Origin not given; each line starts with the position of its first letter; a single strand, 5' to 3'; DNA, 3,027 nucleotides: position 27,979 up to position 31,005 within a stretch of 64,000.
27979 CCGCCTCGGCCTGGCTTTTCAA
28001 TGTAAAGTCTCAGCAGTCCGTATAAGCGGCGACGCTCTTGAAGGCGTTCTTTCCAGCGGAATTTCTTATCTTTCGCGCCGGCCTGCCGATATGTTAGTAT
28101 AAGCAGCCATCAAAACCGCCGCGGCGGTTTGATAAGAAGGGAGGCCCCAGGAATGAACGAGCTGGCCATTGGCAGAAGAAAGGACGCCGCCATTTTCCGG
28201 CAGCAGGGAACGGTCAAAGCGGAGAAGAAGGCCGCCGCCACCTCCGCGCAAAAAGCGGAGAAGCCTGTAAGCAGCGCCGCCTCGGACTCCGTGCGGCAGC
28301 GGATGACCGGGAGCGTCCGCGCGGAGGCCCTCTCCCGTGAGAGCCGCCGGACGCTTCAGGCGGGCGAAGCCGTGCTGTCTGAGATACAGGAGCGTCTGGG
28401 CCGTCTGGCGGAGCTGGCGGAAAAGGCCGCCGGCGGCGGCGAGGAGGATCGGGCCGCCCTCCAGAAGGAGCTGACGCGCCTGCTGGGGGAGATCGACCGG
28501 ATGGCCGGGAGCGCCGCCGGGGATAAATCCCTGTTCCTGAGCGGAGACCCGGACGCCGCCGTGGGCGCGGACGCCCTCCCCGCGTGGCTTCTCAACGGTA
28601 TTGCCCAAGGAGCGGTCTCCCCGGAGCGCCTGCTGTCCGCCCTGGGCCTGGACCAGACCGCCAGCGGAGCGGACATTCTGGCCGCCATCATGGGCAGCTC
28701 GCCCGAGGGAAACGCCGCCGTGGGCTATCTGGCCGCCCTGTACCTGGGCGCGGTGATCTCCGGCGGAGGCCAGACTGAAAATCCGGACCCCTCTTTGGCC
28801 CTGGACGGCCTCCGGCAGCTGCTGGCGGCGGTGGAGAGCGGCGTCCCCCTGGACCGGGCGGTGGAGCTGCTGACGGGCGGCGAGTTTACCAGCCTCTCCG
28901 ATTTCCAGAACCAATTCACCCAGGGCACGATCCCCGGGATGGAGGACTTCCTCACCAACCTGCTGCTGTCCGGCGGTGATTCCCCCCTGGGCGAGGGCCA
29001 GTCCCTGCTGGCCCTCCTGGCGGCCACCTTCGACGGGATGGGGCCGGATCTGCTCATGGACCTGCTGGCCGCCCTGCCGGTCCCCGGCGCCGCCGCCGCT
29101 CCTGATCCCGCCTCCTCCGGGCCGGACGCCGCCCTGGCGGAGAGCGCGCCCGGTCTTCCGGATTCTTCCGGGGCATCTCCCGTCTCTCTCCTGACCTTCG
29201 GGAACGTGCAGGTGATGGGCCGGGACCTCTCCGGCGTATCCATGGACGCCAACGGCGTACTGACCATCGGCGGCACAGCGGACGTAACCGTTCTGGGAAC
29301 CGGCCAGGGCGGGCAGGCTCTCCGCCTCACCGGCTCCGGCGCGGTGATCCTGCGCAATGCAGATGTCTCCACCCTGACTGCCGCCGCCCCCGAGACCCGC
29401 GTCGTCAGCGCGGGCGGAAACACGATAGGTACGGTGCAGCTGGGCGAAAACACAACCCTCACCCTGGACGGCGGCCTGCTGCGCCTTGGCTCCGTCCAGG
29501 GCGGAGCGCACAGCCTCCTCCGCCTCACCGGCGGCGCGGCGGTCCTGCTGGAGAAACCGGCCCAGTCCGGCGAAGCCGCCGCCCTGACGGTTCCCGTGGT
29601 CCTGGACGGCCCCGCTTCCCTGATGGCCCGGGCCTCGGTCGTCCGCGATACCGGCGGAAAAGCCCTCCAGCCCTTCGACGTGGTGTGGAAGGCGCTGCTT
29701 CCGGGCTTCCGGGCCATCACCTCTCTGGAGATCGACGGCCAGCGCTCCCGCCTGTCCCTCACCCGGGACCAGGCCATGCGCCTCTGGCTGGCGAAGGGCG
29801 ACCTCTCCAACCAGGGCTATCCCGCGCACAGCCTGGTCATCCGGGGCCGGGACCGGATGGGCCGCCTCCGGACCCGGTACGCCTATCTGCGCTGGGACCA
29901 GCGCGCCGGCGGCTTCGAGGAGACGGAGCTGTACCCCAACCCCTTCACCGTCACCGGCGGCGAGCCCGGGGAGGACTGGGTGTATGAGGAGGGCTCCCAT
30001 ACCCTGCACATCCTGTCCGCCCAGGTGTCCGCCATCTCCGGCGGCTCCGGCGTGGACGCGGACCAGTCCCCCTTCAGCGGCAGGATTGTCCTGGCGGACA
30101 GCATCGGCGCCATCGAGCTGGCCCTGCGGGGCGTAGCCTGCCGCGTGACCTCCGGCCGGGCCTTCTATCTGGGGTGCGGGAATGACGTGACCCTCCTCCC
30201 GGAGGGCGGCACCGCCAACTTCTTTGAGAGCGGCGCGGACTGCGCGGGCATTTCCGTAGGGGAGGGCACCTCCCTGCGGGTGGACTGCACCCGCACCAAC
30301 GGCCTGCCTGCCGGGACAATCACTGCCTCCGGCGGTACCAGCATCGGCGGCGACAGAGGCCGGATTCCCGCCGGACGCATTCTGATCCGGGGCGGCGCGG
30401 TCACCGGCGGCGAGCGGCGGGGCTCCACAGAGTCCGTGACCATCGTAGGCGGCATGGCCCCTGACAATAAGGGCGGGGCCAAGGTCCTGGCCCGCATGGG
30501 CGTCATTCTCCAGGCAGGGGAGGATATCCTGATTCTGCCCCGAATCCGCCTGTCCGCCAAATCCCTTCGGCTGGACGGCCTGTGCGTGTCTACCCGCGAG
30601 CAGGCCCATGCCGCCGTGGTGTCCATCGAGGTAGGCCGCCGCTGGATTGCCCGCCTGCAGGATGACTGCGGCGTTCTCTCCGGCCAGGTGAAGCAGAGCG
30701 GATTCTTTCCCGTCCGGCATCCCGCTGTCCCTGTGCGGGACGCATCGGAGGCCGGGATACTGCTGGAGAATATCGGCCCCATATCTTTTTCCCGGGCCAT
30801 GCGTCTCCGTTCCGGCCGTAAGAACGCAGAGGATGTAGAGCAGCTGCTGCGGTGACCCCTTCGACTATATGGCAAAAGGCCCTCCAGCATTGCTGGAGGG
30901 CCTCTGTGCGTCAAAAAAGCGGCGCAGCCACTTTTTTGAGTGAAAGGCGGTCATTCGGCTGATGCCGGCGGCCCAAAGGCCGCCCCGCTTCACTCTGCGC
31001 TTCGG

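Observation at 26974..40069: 67-68 bp inverted repeats carrying inward-facing promoters bracket a 13 kb segment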

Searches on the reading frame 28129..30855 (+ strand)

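Call 10: search_protein_families(library=pfam, proteins=[window:28129-30855:+], max_evalue=0.001)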
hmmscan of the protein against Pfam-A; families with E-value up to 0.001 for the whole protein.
window:28129-30855:+ (908 aa): 1 family
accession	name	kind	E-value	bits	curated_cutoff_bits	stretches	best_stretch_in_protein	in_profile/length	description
PF00669.25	Flagellin_N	-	4.8e-05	23.9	26.6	1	51-139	46-136/139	Bacterial flagellin N-terminal helical region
